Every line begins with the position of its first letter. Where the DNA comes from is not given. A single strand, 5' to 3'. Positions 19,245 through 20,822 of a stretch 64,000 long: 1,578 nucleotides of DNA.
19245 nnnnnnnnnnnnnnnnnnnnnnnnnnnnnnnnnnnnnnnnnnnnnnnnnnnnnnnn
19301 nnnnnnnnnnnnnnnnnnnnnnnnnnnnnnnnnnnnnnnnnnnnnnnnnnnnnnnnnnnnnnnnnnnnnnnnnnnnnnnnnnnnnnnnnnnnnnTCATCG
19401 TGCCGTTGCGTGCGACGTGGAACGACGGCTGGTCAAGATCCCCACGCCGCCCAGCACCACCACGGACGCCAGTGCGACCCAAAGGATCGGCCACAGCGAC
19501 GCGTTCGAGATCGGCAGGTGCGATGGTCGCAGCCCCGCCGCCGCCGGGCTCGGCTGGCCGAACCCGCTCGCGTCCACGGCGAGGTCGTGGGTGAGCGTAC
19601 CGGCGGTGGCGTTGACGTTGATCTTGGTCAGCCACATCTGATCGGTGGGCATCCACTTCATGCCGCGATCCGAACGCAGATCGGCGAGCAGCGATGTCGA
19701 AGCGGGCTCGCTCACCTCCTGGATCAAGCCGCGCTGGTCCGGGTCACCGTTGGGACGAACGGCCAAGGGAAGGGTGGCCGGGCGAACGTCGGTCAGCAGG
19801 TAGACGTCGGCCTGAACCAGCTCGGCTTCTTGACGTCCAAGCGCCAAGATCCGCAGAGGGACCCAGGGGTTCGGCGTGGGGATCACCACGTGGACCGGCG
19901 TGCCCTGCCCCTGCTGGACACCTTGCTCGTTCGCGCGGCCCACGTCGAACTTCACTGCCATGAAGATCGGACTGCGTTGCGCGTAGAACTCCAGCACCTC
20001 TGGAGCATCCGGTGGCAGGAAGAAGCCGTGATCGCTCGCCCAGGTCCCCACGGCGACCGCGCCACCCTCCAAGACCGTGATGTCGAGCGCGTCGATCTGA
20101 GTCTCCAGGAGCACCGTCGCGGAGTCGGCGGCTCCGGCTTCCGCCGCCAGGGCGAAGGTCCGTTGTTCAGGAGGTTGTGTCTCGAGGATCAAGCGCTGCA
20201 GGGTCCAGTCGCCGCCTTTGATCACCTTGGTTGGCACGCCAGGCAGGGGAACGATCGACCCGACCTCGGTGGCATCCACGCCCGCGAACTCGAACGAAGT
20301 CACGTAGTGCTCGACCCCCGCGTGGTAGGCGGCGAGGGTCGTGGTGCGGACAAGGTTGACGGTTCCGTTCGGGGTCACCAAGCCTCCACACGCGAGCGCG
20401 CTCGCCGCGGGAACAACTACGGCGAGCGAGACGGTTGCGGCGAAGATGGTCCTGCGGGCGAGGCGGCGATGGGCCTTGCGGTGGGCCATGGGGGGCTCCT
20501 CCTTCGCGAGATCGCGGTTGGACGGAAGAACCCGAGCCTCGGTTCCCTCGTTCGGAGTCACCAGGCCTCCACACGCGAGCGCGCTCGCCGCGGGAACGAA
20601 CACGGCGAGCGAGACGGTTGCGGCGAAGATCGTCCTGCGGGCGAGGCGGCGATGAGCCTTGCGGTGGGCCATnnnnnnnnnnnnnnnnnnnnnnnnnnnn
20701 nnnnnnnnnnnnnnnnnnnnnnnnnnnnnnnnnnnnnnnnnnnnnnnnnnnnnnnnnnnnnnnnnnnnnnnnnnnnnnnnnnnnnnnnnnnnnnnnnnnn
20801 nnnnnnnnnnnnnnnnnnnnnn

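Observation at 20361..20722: A 181-bp tandem duplication duplicates the Shine-Dalgarno, start codon and signal peptide of a lipoprotein gene that heads a cupredoxin operon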

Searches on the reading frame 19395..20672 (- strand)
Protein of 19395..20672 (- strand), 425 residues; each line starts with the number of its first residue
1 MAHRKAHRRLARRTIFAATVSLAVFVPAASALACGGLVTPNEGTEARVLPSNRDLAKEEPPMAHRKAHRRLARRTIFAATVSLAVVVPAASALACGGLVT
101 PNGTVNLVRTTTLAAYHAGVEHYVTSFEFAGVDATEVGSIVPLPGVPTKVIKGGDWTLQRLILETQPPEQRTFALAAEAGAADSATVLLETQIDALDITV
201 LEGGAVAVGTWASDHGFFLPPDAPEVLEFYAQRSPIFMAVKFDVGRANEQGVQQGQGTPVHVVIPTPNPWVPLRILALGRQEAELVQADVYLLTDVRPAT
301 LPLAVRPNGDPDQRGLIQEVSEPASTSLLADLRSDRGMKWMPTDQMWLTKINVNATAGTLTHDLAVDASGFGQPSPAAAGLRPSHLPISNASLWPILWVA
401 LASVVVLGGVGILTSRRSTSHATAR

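Call 7: search_protein_families(library=ncbifam, proteins=[window:19395-20672:-], max_evalue=0.01)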
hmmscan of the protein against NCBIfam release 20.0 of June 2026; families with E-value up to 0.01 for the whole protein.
window:19395-20672:- (425 aa): 1 family
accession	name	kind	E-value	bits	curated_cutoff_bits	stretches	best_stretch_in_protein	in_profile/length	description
NF058595.1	invert_tail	domain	0.0044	17.3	37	0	69-103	46-80/113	lipo-invert putative C-terminal anchoring domain-containing protein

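Call 8: search_protein_families(library=pfam, proteins=[window:19395-20672:-], max_evalue=0.01)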
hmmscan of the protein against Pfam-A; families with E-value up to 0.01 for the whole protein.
window:19395-20672:- (425 aa): 1 family
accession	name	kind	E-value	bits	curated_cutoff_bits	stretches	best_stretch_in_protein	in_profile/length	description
PF10092.14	DUF2330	-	1.2e-12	48.1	24.7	1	90-299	2-219/279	Uncharacterized protein conserved in bacteria (DUF2330)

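Call 9: find_encoding_contigs(protein=window:19395-20672:-, flank=6000, max_places=10)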
Protein window:19395-20672:- (425 aa): no gene with exactly this product is on record in the collection.

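Call 10: find_encoding_contigs(protein=window:19395-20489:-, flank=6000, max_places=10)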
Protein window:19395-20489:- (364 aa): no gene with exactly this product is on record in the collection.

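Call 11: find_homologous_proteins(query=window:19395-20672:-, max_evalue=0.00001)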
Query window:19395-20672:- (425 aa): 7995 proteins with E <= 0.00001 among 8000 candidates; the best 120 are listed.
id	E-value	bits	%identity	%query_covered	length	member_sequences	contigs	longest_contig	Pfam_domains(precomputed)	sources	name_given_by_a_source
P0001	9.9e-276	932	100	100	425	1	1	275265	PF10092.15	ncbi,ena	-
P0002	2.8e-204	697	88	85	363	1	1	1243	PF10092.15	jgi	jgi:hypothetical protein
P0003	1.0e-201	688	87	84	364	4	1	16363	PF10092.15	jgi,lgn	jgi:hypothetical protein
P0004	1.3e-197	675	86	84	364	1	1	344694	PF10092.15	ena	-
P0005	4.5e-197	673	86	84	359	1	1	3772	PF10092.15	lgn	-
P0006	1.9e-180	618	79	85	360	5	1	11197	PF10092.15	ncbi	ncbi:MAG: DUF2330 domain-containing protein [Actinomycetota bacterium]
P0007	6.1e-180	617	80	85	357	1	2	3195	PF10092.15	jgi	jgi:hypothetical protein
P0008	2.6e-176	605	78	84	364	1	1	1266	PF10092.15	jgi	jgi:uncharacterized protein DUF2330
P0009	3.0e-176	605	77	85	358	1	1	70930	PF10092.15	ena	-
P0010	2.9e-174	598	76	85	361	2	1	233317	PF10092.15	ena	-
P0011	5.3e-174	597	76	83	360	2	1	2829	PF10092.15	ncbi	-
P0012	6.9e-174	597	77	84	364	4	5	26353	PF10092.15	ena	-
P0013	1.0e-173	596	76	85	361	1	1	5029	PF10092.15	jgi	jgi:Uncharacterized protein conserved in bacteria (DUF2330)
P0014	3.7e-173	594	76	83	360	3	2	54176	PF10092.15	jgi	jgi:uncharacterized protein DUF2330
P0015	4.0e-173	594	76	84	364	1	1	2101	PF10092.15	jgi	jgi:hypothetical protein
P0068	1.3e-149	517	89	62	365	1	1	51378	PF10092.15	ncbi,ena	-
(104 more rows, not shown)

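Call 13: find_encoding_contigs(protein=P0001, flank=3000, max_places=5)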
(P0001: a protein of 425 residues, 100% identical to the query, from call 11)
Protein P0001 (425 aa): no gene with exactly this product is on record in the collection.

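Call 14: find_encoding_contigs(protein=P0004, flank=6000, max_places=3)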
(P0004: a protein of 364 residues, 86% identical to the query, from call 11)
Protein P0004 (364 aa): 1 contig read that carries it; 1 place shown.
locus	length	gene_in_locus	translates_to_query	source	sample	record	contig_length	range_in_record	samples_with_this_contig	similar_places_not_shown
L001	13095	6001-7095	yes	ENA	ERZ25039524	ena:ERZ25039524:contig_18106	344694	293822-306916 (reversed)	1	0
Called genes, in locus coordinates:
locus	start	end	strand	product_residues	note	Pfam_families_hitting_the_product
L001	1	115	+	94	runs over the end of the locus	-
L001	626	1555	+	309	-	PF00120:Gln-synt_C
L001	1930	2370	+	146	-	-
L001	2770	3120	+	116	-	-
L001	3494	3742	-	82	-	-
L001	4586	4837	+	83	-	-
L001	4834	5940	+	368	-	PF00005:ABC_tran, PF13304:AAA_21 (faint), PF08402:TOBE_2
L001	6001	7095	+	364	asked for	PF10092:DUF2330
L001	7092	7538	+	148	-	PF00127:Copper-bind (weak)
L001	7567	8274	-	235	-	PF13487:HD_5, PF01966:HD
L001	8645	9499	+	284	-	-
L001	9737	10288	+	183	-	PF00561:Abhydrolase_1, PF12146:Hydrolase_4, PF12697:Abhydrolase_6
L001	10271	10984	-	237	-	-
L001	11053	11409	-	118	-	-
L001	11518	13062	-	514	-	PF07969:Amidohydro_3, PF01979:Amidohydro_1 (faint)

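Call 15: find_encoding_contigs(protein=P0003, flank=6000, max_places=3)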
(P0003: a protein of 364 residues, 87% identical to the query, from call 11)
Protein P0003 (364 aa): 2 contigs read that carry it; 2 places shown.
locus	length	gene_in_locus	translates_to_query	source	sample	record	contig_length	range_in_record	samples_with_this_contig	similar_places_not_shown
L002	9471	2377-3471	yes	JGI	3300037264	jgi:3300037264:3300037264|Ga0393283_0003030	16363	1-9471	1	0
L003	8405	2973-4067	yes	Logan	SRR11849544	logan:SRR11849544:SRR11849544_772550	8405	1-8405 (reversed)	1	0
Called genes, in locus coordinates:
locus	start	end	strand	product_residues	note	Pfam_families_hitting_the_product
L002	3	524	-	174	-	?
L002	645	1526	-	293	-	PF02739:5_3_exonuc_N, PF01367:5_3_exonuc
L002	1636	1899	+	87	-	PF02604:PhdYeFM_antitox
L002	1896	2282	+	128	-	PF01850:PIN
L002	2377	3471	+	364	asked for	PF10092:DUF2330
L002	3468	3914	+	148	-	PF13473:Cupredoxin_1 (weak), PF00127:Copper-bind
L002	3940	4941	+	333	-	PF02771:Acyl-CoA_dh_N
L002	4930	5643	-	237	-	PF12867:DinB_2 (faint)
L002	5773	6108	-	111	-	-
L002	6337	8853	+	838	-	PF01266:DAO, PF16350:FAO_M, PF01571:GCV_T, PF08669:GCV_T_C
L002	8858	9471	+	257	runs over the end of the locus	PF01012:ETF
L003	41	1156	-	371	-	PF01571:GCV_T, PF08669:GCV_T_C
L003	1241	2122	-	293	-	PF02739:5_3_exonuc_N, PF01367:5_3_exonuc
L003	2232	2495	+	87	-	PF02604:PhdYeFM_antitox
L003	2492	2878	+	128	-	PF01850:PIN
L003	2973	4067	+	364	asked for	PF10092:DUF2330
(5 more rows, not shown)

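Call 16: find_encoding_contigs(protein=P0068, flank=6000, max_places=3)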
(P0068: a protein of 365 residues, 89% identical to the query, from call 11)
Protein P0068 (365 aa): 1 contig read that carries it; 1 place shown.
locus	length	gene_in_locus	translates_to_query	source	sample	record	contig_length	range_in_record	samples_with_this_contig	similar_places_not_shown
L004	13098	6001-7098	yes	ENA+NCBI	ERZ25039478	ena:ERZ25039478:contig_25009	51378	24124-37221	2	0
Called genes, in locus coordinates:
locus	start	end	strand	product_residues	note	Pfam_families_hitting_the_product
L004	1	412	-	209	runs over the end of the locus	PF06445:GyrI-like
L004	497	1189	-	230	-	PF00106:adh_short, PF01370:Epimerase, PF13561:adh_short_C2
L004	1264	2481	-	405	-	PF12697:Abhydrolase_6 (weak), PF03583:LIP, PF12146:Hydrolase_4 (weak)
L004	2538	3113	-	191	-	PF00440:TetR_N (weak)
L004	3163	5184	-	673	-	PF02739:5_3_exonuc_N, PF01571:GCV_T, PF08669:GCV_T_C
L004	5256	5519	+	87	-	PF02604:PhdYeFM_antitox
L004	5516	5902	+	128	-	PF01850:PIN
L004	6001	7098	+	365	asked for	PF10092:DUF2330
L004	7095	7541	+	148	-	PF13473:Cupredoxin_1 (weak), PF00127:Copper-bind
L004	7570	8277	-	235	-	PF13487:HD_5, PF01966:HD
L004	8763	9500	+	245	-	-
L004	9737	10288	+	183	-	PF00561:Abhydrolase_1, PF12146:Hydrolase_4, PF12697:Abhydrolase_6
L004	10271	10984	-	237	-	-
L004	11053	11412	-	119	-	-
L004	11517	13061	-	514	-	PF07969:Amidohydro_3, PF01979:Amidohydro_1 (faint)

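Call 22: find_related_loci(query=window:19395-20489:-, collection=genome_contigs, flank=3000)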
Query window:19395-20489:- (364 aa) in genome_contigs; peptide patterns used: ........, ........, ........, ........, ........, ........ (x = any residue, [..] = any of these).
76 stretches matched a pattern; 17 encode a relative of the query (tblastn E <= 1e-3); 16 distinct loci.
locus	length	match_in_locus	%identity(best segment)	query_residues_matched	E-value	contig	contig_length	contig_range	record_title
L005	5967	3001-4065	79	4-360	0e+0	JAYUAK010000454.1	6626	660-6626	MAG: Actinomycetota bacterium isolate GFS_6474 GFS_6474_453, whole genome shotgun sequence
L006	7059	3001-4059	76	4-357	4e-174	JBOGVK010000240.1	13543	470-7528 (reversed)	MAG: Actinomycetota bacterium isolate TC-S_metawrap_bin.157 k127_1736090, whole genome shotgun sequence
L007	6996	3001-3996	77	1-336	2e-165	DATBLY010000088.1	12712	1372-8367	MAG TPA_asm: Actinomycetota bacterium isolate SMAG_U3984 k141_3882559, whole genome shotgun sequence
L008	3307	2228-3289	73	1-359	3e-168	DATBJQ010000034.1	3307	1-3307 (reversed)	MAG TPA_asm: Actinomycetota bacterium isolate SMAG_U3924 k141_3003357, whole genome shotgun sequence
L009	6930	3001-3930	71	9-320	6e-142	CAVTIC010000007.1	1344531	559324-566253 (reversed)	MAG: uncultured Actinomycetes bacterium isolate MFD06229.bin.1.13 genome assembly, contig: contig_547, whole genome shot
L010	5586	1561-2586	62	8-345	1e-137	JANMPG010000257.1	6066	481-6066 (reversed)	MAG: Actinomycetes bacterium isolate OTE_51_metabat_502 OTE_51_k141_4371123, whole genome shotgun sequence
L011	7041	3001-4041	62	8-357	1e-133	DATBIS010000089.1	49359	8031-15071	MAG TPA_asm: Actinomycetota bacterium isolate SMAG_U3900 k141_4026819, whole genome shotgun sequence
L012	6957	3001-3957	64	8-326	2e-132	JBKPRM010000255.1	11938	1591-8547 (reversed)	MAG: Actinomycetota bacterium isolate GS_EKS_MAG_00049 GS_EKS_000003913891, whole genome shotgun sequence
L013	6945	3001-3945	65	28-346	4e-126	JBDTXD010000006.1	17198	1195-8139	MAG: Actinomycetota bacterium isolate cluster4_bin.108 NODE_6639_length_17198_cov_5.514496, whole genome shotgun sequenc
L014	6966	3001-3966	61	28-345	1e-123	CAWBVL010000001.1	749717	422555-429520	MAG: uncultured Actinomycetes bacterium isolate MFD07691.bin.2.43 genome assembly, contig: contig_19788, whole genome sh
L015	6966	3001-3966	61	28-345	2e-123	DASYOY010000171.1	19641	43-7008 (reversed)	MAG TPA_asm: Actinomycetota bacterium isolate SMAG_U4442 k141_915390, whole genome shotgun sequence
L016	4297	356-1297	59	4-320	2e-115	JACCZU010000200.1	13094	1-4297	MAG: Actinomycetota bacterium isolate MGR_bin238 SD2897-2912_k127_3404296, whole genome shotgun sequence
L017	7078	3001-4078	75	4-362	1e-146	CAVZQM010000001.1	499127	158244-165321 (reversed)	MAG: uncultured Actinomycetes bacterium isolate MFD05747.bin.2.197 genome assembly, contig: contig_10875, whole genome s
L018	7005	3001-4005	80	1-339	3e-173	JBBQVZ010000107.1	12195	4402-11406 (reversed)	MAG: Actinomycetota bacterium isolate Co_metawrap_2025 Cmw_2025_k141_19736062_length_12195_cov_19.9874, whole genome sho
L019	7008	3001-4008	75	28-364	1e-90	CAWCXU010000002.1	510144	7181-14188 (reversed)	MAG: uncultured Actinomycetes bacterium isolate MFD07639.bin.1.66 genome assembly, contig: contig_1106, whole genome sho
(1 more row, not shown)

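Call 31: list_cluster_members(proteins=[P0001])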
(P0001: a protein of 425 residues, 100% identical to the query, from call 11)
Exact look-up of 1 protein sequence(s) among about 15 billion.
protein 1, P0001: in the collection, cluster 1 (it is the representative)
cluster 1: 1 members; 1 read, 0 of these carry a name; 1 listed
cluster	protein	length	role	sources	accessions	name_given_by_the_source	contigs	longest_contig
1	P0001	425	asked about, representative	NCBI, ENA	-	-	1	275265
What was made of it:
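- The protein is known from a single contig (calls 11, 31).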

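Call 57: search_solved_structures(query=window:19395-20489:-, max_evalue=1)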
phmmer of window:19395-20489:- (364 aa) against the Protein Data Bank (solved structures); distinct sequences matched with E-value up to 1: 6.
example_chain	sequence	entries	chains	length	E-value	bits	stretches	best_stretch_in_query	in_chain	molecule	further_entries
6plj_A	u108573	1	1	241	0.13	14.8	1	306-349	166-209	nucleotidyl transferase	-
7rdv_B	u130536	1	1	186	0.75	12.3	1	36-109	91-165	H-2 class II histocompatibility antigen, A-D beta chain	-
7zak_B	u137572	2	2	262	0.76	12.3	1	85-137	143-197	MHC class II HLA-DP beta chain (DPB1*01:01)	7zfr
2iad_B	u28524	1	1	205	0.89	12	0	36-109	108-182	MHC CLASS II I-AD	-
1iao_B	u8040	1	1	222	0.96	11.9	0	36-109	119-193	MHC CLASS II I-AD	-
1f3j_B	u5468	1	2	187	0.97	11.9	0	37-109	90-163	MHC CLASS II NOD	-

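Call 62: predict_structure(alignment_id=A3)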
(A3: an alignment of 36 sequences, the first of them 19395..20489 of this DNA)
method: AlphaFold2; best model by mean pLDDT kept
length: 364 residues; sequences in the alignment: 36
mean_pLDDT: 68.7   pTM: 0.60
mean pLDDT of the five models: 68.7, 66.1, 63.8, 61.0, 60.7
residues with pLDDT >= 90: 25; 70-90: 170; 50-70: 118; < 50: 51
segments of 3 or more residues with pLDDT < 50: 1-3, 25-41, 105-122, 324-330, 360-364
pLDDT, mean of each block of 10 residues (from residue 1): 53 68 47 35 58 75 64 62 57 57 44 36 66 73 79 72 73 74 72 58 69 75 84 89 88 91 86 76 89 87 83 81 49 73 80 58 43
secondary structure, 60 per line:
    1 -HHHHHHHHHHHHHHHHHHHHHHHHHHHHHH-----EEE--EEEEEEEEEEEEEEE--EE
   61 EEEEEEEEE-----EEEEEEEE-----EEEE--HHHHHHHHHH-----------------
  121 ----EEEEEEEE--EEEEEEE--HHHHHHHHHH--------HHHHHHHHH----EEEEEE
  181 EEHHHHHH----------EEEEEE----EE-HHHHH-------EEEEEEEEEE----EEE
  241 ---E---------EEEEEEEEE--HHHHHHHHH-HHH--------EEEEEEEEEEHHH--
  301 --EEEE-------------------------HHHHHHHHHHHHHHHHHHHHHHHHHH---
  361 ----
elements in order: H2-31 E37-39 E42-56 E59-69 E75-82 E88-91 H94-103 E125-132 E135-141 H144-153 H162-170 E175-182 H183-188 E199-204 H212-216 E224-233 E238-240 E254-262 H265-273 E286-295 E303-306 H332-357
